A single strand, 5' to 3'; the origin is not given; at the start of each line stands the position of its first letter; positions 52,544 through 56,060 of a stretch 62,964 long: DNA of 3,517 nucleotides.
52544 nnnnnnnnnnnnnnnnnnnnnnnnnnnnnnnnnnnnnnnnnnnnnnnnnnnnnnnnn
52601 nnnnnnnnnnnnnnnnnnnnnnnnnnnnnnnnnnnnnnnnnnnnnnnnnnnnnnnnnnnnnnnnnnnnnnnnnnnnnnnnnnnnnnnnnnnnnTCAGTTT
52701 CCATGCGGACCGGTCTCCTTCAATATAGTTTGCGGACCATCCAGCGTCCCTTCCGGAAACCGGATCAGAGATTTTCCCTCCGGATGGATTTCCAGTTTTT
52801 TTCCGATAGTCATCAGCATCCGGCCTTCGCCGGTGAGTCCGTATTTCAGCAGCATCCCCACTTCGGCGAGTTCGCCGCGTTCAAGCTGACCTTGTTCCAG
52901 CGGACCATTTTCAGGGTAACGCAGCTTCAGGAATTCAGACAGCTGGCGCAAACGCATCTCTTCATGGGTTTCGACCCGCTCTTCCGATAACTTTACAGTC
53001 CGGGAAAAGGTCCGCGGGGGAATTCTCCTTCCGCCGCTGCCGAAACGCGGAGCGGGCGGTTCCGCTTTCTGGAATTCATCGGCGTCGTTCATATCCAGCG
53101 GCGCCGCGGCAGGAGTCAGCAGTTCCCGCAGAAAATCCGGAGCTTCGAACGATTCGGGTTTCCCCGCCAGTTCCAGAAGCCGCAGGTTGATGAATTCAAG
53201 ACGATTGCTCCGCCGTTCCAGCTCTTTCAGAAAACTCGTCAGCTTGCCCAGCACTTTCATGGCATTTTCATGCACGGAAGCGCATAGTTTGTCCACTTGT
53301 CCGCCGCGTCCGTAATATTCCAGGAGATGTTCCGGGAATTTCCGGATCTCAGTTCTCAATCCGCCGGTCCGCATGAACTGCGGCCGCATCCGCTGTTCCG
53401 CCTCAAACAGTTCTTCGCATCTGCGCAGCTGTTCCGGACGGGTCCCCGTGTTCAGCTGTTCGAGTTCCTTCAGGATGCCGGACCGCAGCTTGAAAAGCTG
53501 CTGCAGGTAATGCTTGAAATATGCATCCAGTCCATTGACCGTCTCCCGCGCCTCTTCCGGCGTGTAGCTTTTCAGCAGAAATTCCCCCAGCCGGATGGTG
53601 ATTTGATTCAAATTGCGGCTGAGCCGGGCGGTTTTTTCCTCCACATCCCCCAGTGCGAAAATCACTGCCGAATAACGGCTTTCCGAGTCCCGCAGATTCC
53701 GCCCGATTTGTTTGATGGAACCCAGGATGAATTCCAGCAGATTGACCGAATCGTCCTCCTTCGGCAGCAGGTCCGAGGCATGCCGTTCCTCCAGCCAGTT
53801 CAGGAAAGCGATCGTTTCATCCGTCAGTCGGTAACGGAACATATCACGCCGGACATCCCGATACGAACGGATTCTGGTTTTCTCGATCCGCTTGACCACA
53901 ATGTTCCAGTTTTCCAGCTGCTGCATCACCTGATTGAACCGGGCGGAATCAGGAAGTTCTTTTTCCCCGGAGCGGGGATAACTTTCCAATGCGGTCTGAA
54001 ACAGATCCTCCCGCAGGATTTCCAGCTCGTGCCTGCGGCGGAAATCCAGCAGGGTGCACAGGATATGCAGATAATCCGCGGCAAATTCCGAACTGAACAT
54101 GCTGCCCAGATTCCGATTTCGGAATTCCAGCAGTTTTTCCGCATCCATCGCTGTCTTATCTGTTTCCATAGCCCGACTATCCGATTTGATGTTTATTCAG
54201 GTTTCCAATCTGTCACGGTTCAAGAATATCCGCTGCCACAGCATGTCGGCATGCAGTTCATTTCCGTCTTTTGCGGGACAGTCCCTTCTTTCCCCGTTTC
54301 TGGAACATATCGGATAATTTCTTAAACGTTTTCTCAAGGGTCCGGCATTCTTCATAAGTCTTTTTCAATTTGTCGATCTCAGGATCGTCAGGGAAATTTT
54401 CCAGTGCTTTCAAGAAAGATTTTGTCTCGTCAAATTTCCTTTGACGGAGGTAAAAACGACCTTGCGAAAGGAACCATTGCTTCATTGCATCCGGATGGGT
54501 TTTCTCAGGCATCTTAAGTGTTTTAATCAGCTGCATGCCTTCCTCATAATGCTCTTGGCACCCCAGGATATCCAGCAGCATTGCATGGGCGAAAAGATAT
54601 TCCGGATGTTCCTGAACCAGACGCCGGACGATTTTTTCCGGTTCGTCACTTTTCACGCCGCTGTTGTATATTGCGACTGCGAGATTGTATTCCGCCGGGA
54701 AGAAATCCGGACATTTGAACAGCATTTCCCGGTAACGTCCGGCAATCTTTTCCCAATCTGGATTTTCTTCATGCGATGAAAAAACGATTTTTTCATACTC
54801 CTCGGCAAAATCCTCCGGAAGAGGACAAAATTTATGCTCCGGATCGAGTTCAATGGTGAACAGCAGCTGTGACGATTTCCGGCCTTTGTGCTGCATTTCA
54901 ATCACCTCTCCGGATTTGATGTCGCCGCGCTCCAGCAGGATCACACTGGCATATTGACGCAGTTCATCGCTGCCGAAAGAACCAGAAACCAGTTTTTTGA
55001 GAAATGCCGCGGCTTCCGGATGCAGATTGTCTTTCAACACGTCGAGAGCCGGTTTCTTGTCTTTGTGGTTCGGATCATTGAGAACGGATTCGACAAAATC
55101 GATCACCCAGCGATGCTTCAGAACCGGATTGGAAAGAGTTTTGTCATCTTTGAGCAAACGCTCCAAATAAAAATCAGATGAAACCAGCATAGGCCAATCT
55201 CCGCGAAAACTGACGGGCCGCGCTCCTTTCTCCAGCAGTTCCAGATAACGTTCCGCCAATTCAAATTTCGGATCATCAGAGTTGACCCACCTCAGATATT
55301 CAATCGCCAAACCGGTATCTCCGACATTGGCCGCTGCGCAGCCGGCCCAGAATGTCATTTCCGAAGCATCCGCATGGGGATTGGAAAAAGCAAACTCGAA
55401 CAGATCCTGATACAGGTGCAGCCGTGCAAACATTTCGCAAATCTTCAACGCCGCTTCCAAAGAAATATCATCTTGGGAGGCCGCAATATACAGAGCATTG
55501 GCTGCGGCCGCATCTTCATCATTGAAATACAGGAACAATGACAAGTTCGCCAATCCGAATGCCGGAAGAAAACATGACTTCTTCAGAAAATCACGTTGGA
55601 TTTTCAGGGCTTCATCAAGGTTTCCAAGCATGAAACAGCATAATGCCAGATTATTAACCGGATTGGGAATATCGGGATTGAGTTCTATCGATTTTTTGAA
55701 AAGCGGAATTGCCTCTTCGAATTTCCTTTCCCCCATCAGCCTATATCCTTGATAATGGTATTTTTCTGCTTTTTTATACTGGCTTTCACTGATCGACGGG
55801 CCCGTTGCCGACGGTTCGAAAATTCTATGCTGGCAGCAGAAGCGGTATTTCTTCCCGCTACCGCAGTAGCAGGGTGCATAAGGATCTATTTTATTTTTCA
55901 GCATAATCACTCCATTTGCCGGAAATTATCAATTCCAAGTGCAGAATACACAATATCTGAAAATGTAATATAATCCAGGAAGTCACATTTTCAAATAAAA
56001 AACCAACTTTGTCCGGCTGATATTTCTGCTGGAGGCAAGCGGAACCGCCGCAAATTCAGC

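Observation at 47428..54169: Complete Wadjet (JetABCD / MksFEBG-like) anti-plasmid SMC system on an AT-richer island between two glycan cassettes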

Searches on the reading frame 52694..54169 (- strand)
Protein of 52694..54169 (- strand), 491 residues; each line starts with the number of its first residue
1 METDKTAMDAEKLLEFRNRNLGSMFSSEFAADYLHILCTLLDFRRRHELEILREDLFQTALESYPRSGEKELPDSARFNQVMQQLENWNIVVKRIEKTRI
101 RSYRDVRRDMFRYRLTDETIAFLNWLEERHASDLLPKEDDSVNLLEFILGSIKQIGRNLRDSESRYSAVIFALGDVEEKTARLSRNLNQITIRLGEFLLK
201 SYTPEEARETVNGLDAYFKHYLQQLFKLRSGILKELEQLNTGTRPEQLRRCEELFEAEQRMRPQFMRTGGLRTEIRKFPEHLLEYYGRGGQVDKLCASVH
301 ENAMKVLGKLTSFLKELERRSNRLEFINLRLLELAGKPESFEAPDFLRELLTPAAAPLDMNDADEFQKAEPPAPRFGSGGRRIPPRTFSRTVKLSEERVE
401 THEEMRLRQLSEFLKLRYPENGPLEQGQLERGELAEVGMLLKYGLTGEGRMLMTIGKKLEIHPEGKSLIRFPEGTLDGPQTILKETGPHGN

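Call 3: search_protein_families(library=padloc, proteins=[window:52694-54169:-])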
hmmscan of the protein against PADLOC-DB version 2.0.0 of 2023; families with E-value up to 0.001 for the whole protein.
window:52694-54169:- (491 aa): 3 families
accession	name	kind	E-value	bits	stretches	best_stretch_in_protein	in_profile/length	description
PDLC00536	JetA2|JetA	-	1.6e-06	24.9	1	17-240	16-234/518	DUF2397 domain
PDLC00537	JetA2|JetA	-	0.00056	16.9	1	75-127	61-113/498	DUF2397 domain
PDLC00534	JetA2|JetA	-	0.00087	16.3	0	23-124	25-125/511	DUF2397 domain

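Call 4: search_protein_families(library=pfam, proteins=[window:52694-54169:-])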
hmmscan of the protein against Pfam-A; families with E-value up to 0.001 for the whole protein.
window:52694-54169:- (491 aa): 1 family
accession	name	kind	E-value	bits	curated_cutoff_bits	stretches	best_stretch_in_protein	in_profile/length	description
PF09660.15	DUF2397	-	8e-15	55.1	28.5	1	27-324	6-296/483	Protein of unknown function (DUF2397)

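Call 6: search_protein_families(library=ncbifam, proteins=[window:52694-54169:-], max_evalue=0.01)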
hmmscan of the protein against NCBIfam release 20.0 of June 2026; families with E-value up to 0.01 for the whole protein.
window:52694-54169:- (491 aa): 3 families
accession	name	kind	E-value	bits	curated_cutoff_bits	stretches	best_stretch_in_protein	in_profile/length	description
TIGR02677.1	TIGR02677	hypoth_equivalog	1.3e-09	37.3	165.85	1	35-335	16-310/494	TIGR02677 family protein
NF004438.0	PRK05776.1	equivalog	0.0022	16.2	793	1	51-90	307-346/677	DNA topoisomerase I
TIGR01057.1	topA_arch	equivalog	0.0094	14.2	458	0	53-92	299-338/618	DNA topoisomerase I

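Call 22: search_solved_structures(query=window:52694-54169:-, max_evalue=10)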
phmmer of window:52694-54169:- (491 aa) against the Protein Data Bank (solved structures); distinct sequences matched with E-value up to 10: 8.
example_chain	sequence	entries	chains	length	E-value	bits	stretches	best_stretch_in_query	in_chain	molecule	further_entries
3iah_A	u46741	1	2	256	0.035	16.2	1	133-221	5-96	Short Chain Dehydrogenase yciK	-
3g1t_A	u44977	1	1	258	0.059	15.4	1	135-221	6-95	short chain dehydrogenase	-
3f5q_A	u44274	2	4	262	0.21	13.6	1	136-199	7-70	dehydrogenase | Hypothetical oxidoreductase yciK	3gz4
3e9q_A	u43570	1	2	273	0.25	13.4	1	136-198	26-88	Short-chain dehydrogenase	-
3f1k_A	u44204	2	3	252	0.25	13.4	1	136-198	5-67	Uncharacterized oxidoreductase yciK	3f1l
9qe0_E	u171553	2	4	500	0.75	11.8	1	28-122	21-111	JetA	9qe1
3f5s_A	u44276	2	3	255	0.83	11.7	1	145-198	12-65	dehydrogenase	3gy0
1x2n_A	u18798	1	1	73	1.7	10.7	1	46-94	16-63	Homeobox protein PKNOX1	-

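Call 26: search_protein_families(library=padloc, proteins=[window:52694-54169:-], max_evalue=10)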
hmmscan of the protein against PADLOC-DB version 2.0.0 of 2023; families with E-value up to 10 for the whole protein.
window:52694-54169:- (491 aa): 5 families
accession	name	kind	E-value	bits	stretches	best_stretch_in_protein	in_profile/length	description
PDLC00536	JetA2|JetA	-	1.6e-06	24.9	1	17-240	16-234/518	DUF2397 domain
PDLC00537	JetA2|JetA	-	0.00056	16.9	1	75-127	61-113/498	DUF2397 domain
PDLC00534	JetA2|JetA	-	0.00087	16.3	1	23-124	25-125/511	DUF2397 domain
PDLC00540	JetA2|JetA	-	0.023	11.4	1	33-122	25-110/496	DUF2397 domain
PDLC02909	Csa3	-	0.033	12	1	68-116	185-232/237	-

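Call 51: search_solved_structures(query=A3, max_evalue=1)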
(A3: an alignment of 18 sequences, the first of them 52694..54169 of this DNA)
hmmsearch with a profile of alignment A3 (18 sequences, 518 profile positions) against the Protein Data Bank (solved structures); distinct sequences matched with E-value up to 1: 5.
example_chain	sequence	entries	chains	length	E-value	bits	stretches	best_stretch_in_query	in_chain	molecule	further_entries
8a3k_UNK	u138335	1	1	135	0.0013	20.8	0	163-219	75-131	sc-apCC-4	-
6kos_A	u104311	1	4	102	0.026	16.5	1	249-330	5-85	SUWA (Super WA20)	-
2wpq_A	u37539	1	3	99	0.099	14.6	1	173-257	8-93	TRIMERIC AUTOTRANSPORTER ADHESIN FRAGMENT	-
7ruv_A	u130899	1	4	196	0.73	11.8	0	189-309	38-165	Corrinoid adenosyltransferase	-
2idx_A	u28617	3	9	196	0.98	11.3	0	189-309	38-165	Cob(I)yrinic acid a,c-diamide adenosyltransferase | Cob(I)yrinic acid a,c-diamide adenosyltransferase, mitochondrial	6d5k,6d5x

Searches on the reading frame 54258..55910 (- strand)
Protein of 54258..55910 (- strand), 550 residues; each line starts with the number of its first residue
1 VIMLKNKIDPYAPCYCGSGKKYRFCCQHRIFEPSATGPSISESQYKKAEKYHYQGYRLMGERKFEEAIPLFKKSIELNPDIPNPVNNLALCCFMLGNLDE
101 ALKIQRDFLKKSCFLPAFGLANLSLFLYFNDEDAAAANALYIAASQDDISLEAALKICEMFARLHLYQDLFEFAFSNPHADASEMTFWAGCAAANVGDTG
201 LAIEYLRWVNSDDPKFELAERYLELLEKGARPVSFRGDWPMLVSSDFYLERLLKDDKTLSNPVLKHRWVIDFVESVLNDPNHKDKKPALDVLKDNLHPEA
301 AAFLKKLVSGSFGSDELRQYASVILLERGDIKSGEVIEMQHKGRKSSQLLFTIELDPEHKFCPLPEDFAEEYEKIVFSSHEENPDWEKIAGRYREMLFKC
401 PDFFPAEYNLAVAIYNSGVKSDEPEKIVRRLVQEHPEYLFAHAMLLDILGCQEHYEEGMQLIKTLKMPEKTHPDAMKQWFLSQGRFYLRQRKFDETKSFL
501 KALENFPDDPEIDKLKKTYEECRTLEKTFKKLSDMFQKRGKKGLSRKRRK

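Call 3: search_protein_families(library=padloc, proteins=[window:54258-55910:-])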
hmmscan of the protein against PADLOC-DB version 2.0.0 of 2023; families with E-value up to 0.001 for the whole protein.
window:54258-55910:- (550 aa): 3 families
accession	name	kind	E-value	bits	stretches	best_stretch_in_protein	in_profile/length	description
PDLC00865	E2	-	0.00024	18.6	1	2-31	165-193/219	E2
PDLC00833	E1-E2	-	0.00041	17.9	1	3-53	167-217/222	E1-E2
PDLC00872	E2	-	0.00042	17.9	1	3-31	163-191/216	E2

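Call 4: search_protein_families(library=pfam, proteins=[window:54258-55910:-])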
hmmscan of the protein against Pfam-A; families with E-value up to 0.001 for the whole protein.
window:54258-55910:- (550 aa): 10 families
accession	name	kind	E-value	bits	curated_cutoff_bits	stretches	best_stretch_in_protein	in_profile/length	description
PF14559.12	TPR_19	-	2.2e-11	44.4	25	1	58-104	1-47/68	Tetratricopeptide repeat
PF07719.23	TPR_2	-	5.4e-10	39.1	27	1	48-80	1-33/34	Tetratricopeptide repeat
PF13432.12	TPR_16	-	7.9e-08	33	32.7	1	54-106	3-55/65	Tetratricopeptide repeat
PF13431.12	TPR_17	-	1.3e-07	31.8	24.4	1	70-102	1-33/34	Tetratricopeptide repeat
PF13428.12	TPR_14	-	1.5e-07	31.8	23.5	0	483-513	7-38/44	Tetratricopeptide repeat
PF00515.34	TPR_1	-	7.8e-07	29.1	27.8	0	62-80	15-33/34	Tetratricopeptide repeat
PF13181.12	TPR_8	-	8.7e-06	26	25.7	0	61-80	14-33/34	Tetratricopeptide repeat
PF12895.13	ANAPC3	-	0.00022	21.9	27.2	0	46-103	21-77/82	Anaphase-promoting complex, cyclosome, subunit 3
PF13414.12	TPR_11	-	0.00031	20.8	26.8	0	63-95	9-41/42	TPR repeat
PF24575.1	TPR_Slam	-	0.00072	20.4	35.2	0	390-416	67-93/104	Surface lipoprotein assembly modifier, N-terminal TPR repeats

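Call 6: search_protein_families(library=ncbifam, proteins=[window:54258-55910:-], max_evalue=0.01)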
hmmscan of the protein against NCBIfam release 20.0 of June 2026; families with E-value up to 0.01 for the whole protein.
window:54258-55910:- (550 aa): 7 families
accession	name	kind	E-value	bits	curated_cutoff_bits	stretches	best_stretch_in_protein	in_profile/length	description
TIGR02917.1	PEP_TPR_lipo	equivalog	4.9e-07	28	312.2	0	374-535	605-762/899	XrtA/PEP-CTERM system TPR-repeat protein PrsT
NF052415.1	T3SS_chap_SctY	equivalog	8.8e-06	26.2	70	0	477-513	6-43/106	type III secretion apparatus assembly chaperone SctY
NF004088.0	PRK05590.1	equivalog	7.1e-05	23.2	140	1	2-27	139-164/166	hypothetical protein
NF040959.1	MamA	equivalog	0.00011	21.7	200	0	46-104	35-93/204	magnetosome protein MamA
NF047558.1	TPR_END_plus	domain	0.0003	20.7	32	0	190-216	6-33/56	TPR end-of-group domain-containing protein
TIGR02552.1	LcrH_SycD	equivalog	0.00065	19.4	104.8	1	40-104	10-74/136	SycD/LcrH family type III secretion system chaperone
TIGR02521.1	type_IV_pilW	equivalog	0.00073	19.2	154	0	45-105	131-192/234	type IV pilus biogenesis/stability protein PilW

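Call 68: find_encoding_contigs(protein=window:54258-55910:-, flank=10000, max_places=5)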
Protein window:54258-55910:- (550 aa): no gene with exactly this product is on record in the collection.
